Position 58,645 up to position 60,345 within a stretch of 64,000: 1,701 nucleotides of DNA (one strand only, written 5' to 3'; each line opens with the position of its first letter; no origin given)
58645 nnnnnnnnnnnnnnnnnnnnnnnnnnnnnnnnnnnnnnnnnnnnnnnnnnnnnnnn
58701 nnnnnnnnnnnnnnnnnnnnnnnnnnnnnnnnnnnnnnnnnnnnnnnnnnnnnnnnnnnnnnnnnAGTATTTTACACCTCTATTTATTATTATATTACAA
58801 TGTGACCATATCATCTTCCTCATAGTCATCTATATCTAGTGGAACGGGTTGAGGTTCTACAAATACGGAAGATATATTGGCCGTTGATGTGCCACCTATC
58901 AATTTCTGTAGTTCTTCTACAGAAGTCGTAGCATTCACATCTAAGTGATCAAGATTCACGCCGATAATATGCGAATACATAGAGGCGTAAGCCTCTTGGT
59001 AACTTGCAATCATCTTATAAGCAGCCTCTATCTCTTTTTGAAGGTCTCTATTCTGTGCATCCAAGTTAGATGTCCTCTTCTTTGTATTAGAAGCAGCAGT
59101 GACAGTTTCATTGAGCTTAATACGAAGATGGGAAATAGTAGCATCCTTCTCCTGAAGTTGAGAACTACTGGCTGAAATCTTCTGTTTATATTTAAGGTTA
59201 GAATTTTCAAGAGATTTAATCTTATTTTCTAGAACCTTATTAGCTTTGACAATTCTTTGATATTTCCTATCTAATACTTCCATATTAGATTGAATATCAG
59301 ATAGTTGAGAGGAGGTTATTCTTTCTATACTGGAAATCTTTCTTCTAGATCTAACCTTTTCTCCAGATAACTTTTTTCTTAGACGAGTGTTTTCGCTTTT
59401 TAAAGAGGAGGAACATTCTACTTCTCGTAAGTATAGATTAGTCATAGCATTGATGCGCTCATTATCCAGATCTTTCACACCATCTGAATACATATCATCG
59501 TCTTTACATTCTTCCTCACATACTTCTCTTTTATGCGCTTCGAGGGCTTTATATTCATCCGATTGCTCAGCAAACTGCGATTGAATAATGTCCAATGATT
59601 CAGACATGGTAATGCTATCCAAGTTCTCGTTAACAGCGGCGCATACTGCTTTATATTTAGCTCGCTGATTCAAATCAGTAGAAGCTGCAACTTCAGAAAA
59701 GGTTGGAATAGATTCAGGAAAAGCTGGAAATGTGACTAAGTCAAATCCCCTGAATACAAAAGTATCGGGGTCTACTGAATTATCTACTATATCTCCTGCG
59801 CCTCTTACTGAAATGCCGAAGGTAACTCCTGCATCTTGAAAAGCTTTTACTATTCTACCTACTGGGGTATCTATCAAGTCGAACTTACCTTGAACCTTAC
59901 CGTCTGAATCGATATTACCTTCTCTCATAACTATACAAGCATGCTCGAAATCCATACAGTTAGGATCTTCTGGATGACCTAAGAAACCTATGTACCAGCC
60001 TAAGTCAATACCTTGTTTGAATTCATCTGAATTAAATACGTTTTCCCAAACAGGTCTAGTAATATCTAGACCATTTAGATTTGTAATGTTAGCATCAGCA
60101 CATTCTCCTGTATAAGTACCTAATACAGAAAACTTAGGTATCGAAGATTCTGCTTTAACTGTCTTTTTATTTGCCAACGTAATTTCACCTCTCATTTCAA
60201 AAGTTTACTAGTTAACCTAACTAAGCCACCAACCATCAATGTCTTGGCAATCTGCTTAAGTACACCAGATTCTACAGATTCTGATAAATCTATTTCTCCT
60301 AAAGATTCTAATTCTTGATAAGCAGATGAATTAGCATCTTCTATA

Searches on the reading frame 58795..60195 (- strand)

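Call 10: search_protein_families(library=pfam, proteins=[window:58795-60195:-], max_evalue=0.01)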
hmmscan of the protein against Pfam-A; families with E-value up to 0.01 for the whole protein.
window:58795-60195:- (466 aa): 3 families
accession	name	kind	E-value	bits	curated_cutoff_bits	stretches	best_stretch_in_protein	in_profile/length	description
PF03420.18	Peptidase_S77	-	0.00012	22.1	27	1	33-140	51-157/198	Prohead core protein serine protease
PF19220.6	Rod_CreS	-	0.0049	16.4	100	1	295-401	5-111/359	Crescentin, rod domain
PF25450.1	Rab11-FIP3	-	0.01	16.6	31.9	1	264-360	22-118/125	Rab11-FIP3-like domain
